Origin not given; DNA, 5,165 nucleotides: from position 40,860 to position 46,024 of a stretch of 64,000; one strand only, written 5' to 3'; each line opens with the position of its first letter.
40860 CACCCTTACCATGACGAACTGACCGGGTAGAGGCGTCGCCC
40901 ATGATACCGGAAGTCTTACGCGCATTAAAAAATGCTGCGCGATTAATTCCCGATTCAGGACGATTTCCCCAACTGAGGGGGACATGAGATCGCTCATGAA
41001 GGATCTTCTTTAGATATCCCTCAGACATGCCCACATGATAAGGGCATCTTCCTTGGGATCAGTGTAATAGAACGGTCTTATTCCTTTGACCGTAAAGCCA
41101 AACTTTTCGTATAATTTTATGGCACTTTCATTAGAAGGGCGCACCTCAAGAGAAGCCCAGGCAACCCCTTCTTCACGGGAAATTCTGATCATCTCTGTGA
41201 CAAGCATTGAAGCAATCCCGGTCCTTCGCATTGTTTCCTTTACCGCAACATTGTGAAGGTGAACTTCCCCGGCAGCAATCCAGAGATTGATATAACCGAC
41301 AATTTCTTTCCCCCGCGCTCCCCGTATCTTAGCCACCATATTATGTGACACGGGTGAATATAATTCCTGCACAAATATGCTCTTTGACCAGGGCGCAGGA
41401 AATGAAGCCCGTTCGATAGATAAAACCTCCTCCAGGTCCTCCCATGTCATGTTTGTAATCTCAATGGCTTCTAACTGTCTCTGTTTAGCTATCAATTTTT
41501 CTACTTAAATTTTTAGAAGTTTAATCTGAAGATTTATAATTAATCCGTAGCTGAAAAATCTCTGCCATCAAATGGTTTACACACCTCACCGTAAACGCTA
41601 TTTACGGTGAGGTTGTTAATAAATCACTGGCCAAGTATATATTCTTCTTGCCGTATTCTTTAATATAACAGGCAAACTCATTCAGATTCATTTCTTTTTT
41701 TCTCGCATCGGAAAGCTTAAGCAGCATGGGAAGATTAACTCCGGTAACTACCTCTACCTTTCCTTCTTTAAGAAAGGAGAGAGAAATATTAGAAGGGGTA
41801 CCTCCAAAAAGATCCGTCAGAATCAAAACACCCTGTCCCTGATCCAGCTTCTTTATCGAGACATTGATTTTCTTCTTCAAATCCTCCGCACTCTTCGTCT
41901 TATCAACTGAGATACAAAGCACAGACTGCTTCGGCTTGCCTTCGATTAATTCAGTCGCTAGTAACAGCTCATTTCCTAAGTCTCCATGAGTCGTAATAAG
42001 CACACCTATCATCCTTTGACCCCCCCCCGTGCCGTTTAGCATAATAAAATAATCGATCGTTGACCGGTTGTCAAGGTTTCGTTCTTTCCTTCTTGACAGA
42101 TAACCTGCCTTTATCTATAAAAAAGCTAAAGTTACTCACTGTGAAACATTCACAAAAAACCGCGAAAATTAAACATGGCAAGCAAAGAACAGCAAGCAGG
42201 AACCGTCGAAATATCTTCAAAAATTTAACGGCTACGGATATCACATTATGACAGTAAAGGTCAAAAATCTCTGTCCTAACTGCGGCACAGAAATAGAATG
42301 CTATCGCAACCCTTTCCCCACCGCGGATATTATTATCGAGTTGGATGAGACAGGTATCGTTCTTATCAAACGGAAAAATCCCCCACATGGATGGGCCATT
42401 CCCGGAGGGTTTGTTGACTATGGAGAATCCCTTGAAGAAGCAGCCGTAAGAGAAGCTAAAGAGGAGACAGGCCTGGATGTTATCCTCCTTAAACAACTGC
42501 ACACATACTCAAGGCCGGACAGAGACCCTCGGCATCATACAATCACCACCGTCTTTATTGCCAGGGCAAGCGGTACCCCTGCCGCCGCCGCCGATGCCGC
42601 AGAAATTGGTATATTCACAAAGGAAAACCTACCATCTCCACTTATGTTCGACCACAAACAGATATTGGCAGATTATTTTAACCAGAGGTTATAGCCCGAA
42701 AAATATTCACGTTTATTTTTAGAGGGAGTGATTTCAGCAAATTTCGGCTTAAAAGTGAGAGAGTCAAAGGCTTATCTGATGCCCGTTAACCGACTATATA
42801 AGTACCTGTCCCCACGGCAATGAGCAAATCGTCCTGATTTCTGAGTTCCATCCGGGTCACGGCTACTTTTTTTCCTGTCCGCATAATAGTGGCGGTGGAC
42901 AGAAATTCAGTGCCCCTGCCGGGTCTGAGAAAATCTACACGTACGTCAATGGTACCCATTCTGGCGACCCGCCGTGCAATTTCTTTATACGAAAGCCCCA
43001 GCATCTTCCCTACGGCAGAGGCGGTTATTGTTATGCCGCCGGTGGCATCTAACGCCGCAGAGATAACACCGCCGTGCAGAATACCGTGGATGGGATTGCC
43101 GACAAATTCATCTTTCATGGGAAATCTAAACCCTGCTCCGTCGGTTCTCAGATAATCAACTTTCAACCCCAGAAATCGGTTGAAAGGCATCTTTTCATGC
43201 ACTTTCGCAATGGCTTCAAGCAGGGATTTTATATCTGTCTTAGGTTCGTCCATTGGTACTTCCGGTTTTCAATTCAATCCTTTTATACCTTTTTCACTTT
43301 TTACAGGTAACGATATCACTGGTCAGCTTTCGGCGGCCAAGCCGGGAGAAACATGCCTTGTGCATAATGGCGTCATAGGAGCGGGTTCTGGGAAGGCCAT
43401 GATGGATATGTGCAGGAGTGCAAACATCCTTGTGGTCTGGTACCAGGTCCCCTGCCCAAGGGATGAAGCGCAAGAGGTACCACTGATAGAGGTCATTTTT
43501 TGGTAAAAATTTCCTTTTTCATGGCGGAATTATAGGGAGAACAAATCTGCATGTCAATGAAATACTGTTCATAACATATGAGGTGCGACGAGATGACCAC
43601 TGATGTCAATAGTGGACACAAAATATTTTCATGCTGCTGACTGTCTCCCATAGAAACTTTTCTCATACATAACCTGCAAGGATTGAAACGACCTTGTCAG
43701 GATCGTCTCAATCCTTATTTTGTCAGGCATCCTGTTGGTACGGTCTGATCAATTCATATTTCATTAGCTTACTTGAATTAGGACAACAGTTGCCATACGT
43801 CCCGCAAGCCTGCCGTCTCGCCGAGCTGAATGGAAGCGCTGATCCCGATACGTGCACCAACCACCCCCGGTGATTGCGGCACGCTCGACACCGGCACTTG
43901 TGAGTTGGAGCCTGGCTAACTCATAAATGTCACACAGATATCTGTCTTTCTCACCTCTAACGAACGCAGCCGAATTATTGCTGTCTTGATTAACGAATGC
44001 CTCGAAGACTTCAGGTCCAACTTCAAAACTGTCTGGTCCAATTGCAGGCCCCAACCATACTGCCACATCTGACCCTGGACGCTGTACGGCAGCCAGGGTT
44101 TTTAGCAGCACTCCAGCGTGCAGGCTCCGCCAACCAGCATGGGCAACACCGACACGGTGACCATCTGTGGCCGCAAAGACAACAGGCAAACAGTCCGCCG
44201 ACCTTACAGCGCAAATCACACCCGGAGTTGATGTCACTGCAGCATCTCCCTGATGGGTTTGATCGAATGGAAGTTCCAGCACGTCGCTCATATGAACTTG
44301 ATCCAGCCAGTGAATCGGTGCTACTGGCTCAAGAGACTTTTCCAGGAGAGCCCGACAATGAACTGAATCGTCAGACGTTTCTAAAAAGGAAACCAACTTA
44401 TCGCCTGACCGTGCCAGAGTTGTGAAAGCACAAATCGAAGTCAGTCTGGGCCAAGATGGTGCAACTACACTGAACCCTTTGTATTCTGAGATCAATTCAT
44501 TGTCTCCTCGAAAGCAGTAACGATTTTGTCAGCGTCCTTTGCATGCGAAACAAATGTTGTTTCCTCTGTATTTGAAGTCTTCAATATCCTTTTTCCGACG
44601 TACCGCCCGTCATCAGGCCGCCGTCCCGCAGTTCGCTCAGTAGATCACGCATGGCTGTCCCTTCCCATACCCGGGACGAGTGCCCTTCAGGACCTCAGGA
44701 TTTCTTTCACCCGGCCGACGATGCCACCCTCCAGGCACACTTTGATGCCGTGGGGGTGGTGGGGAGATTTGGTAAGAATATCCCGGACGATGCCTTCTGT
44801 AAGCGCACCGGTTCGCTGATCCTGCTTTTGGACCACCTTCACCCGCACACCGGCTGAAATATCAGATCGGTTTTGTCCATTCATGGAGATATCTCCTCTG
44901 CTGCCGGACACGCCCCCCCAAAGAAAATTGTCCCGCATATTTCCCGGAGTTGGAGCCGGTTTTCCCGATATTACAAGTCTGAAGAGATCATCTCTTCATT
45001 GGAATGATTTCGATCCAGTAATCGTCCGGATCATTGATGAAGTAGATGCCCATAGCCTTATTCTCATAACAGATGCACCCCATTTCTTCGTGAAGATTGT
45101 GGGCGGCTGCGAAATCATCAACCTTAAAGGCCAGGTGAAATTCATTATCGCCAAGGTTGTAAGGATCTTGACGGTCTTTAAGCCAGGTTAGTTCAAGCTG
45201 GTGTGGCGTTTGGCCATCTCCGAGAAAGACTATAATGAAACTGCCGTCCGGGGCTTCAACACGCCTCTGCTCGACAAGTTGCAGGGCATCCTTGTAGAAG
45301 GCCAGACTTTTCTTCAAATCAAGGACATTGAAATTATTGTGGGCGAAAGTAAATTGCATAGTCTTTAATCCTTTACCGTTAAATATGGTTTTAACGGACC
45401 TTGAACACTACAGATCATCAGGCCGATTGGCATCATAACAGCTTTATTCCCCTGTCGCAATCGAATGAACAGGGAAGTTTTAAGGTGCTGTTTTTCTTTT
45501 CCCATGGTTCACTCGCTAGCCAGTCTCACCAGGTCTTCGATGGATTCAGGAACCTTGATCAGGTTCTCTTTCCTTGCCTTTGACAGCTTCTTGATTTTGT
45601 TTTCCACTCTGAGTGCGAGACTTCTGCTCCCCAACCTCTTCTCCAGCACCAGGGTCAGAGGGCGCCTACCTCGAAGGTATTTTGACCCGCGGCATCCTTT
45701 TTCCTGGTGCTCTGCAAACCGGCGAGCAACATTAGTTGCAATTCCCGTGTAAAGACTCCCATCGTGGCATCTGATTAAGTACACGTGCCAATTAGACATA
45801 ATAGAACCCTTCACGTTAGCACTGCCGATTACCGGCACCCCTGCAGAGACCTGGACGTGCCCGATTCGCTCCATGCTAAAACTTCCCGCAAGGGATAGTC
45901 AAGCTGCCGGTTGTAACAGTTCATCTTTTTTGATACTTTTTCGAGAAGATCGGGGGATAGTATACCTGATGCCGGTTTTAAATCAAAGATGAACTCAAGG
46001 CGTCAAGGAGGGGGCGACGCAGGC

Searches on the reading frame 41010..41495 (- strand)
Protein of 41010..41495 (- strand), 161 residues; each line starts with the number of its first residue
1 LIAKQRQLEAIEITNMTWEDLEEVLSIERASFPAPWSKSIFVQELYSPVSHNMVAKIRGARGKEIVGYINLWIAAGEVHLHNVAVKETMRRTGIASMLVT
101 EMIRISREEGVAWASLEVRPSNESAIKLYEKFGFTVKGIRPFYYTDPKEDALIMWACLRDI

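Call 87: search_protein_families(library=pfam, max_evalue=0.000001, proteins=[window:41010-41495:-])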
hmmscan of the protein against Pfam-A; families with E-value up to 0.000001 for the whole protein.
window:41010-41495:- (161 aa): 4 families
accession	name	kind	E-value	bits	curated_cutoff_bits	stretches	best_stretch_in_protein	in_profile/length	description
PF00583.31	Acetyltransf_1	-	3.2e-18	66.5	20.7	1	22-134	2-116/116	Acetyltransferase (GNAT) family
PF13508.13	Acetyltransf_7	-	4.6e-13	49.8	27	1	62-135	11-83/84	Acetyltransferase (GNAT) domain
PF13673.13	Acetyltransf_10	-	8.9e-12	45.5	23.6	1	60-136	36-109/128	Acetyltransferase (GNAT) domain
PF08445.16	FR47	-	5.2e-09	36.4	22.1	1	79-136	23-79/86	FR47-like protein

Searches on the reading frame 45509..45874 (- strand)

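Call 87: search_protein_families(library=pfam, max_evalue=0.000001, proteins=[window:45509-45874:-])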
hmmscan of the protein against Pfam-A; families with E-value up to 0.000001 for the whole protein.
window:45509-45874:- (121 aa): 1 family
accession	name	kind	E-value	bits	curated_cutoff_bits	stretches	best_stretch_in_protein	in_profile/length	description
PF01541.30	GIY-YIG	-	1.2e-13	51.5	22.6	1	28-104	1-78/78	GIY-YIG catalytic domain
